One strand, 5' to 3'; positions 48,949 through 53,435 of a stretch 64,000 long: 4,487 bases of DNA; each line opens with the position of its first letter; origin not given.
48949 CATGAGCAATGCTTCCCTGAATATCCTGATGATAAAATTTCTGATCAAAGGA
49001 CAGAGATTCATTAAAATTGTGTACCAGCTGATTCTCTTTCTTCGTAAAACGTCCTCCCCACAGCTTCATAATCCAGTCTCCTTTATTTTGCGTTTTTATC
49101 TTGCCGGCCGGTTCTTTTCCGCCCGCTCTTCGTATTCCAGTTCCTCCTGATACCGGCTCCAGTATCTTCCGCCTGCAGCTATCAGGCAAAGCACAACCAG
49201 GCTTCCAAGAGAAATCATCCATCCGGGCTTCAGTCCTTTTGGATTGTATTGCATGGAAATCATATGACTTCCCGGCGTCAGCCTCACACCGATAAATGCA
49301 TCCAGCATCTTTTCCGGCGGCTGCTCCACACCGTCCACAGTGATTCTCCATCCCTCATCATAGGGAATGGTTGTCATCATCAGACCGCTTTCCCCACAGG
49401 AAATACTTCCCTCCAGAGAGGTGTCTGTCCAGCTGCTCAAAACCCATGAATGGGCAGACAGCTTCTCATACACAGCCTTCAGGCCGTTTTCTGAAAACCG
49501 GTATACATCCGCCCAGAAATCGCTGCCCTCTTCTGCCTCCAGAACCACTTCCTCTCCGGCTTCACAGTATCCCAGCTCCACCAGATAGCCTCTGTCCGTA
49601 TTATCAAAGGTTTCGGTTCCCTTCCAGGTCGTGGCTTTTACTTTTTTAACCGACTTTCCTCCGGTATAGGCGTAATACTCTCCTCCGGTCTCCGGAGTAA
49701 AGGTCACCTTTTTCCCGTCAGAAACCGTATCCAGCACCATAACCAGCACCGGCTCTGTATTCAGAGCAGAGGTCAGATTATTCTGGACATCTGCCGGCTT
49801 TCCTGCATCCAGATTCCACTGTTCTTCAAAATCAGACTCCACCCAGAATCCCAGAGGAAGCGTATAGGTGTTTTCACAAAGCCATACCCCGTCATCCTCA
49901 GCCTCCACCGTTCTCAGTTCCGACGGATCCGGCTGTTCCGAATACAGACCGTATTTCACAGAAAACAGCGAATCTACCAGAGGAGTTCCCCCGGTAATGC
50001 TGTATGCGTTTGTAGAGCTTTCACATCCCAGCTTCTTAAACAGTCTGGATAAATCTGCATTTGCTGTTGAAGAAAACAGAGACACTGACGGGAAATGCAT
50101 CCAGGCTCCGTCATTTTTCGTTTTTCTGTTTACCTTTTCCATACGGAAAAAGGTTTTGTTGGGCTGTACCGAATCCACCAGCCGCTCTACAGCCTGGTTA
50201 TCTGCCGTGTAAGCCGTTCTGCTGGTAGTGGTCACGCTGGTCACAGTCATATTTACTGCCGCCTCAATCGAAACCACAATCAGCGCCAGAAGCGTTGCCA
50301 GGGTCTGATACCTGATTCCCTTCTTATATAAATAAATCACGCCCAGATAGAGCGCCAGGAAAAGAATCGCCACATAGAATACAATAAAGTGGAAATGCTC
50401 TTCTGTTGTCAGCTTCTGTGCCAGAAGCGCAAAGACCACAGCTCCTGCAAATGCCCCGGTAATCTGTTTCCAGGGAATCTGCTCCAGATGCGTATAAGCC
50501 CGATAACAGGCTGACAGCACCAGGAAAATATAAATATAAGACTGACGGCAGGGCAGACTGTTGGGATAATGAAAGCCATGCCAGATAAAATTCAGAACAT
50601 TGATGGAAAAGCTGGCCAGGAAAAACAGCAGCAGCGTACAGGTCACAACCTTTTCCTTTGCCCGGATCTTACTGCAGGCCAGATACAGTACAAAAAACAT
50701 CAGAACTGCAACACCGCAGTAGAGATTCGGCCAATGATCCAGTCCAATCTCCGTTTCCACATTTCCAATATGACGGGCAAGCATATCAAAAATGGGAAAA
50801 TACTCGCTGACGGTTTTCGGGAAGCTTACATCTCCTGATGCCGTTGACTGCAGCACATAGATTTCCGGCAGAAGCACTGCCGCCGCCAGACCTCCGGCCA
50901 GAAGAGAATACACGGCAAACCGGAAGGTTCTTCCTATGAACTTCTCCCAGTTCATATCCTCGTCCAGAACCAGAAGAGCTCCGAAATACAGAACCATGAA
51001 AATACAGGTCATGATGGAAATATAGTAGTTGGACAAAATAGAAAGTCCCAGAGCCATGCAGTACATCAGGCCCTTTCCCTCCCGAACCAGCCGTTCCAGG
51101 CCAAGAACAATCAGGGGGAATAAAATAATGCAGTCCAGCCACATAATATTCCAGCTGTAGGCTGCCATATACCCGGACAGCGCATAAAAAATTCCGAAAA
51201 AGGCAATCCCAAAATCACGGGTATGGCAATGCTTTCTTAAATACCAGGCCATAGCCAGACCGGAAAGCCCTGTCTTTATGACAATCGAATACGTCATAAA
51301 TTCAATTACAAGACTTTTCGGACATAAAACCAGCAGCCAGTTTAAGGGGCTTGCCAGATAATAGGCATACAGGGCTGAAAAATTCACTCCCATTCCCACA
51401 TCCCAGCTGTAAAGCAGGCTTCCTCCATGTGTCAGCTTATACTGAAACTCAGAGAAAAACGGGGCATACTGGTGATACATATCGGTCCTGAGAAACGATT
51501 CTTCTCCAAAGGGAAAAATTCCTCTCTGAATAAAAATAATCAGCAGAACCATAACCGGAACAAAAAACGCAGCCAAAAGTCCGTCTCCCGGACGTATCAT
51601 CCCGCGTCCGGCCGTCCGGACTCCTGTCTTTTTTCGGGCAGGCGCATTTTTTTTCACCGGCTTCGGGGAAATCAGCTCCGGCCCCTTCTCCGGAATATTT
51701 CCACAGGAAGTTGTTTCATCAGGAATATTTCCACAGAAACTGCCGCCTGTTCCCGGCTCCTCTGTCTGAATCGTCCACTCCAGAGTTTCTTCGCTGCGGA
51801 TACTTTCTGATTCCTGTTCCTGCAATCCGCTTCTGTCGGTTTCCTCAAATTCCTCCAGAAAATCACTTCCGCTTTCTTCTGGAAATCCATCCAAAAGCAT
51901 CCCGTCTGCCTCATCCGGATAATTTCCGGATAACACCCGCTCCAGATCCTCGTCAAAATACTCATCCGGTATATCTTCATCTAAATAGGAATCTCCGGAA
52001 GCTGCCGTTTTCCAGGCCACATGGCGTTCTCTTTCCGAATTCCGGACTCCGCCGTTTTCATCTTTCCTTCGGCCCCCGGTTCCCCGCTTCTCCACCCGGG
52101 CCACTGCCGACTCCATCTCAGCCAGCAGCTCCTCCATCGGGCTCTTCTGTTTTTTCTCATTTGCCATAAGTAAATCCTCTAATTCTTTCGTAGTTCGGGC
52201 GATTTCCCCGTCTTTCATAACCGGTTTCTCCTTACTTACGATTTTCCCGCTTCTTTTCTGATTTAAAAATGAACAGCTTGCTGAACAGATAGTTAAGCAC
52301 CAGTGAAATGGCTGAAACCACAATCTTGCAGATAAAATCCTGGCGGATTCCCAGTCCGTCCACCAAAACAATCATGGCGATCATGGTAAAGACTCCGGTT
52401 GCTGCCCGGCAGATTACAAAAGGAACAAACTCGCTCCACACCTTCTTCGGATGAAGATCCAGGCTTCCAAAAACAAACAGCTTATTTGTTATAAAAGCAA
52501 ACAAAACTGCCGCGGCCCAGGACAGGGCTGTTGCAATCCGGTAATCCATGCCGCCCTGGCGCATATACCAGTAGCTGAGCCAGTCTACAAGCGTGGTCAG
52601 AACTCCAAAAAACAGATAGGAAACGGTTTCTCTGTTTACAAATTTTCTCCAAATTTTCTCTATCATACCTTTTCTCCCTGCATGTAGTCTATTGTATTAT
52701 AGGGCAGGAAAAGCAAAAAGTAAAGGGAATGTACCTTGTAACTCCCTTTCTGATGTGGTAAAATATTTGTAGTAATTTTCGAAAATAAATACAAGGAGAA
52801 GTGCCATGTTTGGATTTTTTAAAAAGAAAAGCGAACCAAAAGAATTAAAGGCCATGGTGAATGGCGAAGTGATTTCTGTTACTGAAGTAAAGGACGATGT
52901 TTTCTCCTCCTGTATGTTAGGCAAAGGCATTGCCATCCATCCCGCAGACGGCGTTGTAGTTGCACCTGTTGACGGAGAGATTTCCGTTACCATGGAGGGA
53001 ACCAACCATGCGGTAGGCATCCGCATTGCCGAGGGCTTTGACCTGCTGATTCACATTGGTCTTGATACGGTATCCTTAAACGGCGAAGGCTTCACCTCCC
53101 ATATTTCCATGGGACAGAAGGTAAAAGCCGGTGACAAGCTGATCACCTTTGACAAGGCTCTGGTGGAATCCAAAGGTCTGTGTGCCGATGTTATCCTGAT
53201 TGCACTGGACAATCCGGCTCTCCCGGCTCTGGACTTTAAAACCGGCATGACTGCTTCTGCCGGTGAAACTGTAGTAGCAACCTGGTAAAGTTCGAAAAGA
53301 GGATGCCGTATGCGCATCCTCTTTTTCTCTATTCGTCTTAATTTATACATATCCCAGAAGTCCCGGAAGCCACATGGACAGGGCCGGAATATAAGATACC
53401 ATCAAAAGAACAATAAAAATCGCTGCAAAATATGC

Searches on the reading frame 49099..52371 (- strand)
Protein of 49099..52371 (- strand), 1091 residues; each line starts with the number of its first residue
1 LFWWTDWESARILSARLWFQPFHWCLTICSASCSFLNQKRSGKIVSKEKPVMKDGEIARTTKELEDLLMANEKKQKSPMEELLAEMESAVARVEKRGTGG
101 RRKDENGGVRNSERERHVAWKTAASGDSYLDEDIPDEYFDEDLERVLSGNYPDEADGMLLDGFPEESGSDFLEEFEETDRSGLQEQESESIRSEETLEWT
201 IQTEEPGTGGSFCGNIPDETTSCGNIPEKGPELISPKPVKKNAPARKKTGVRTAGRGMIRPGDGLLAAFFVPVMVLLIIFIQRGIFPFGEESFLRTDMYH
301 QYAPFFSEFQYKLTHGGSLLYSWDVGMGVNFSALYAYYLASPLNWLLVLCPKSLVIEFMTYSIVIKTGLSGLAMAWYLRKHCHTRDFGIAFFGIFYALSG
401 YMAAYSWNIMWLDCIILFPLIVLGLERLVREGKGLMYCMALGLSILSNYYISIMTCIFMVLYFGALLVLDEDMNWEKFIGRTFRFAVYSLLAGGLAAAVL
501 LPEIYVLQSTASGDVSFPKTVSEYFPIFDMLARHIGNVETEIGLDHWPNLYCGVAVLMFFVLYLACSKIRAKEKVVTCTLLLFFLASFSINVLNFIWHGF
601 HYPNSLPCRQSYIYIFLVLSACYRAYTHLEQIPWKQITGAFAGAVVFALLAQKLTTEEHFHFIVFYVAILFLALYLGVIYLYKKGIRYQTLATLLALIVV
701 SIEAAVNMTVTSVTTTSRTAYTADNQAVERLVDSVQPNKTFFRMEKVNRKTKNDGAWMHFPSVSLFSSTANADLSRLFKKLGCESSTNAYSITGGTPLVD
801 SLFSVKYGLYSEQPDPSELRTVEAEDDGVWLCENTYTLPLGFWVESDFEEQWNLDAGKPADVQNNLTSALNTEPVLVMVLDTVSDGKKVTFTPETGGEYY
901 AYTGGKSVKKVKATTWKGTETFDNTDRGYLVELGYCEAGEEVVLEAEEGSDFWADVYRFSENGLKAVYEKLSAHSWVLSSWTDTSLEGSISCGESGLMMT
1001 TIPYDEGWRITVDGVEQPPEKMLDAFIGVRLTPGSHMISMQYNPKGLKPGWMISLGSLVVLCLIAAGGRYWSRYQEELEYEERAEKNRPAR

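Call 10: search_protein_families(library=pfam, proteins=[window:49099-52371:-])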
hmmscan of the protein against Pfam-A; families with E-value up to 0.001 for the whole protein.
window:49099-52371:- (1091 aa): 1 family
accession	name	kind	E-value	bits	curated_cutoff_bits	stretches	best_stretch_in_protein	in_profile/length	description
PF09586.16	YfhO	-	1.1e-167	560.3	28.5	1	268-1054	1-835/835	Bacterial membrane protein YfhO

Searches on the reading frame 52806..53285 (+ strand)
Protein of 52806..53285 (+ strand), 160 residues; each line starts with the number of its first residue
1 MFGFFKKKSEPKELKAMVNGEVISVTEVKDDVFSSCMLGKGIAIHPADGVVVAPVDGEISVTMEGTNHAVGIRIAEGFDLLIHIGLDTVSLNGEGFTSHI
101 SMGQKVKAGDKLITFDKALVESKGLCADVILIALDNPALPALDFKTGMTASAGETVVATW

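Call 10: search_protein_families(library=pfam, proteins=[window:52806-53285:+])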
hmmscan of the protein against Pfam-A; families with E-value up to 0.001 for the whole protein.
window:52806-53285:+ (160 aa): 1 family
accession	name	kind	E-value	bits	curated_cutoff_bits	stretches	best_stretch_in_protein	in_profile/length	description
PF00358.26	PTS_EIIA_1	-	1.3e-42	145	27.2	1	13-134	2-122/127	phosphoenolpyruvate-dependent sugar phosphotransferase system, EIIA 1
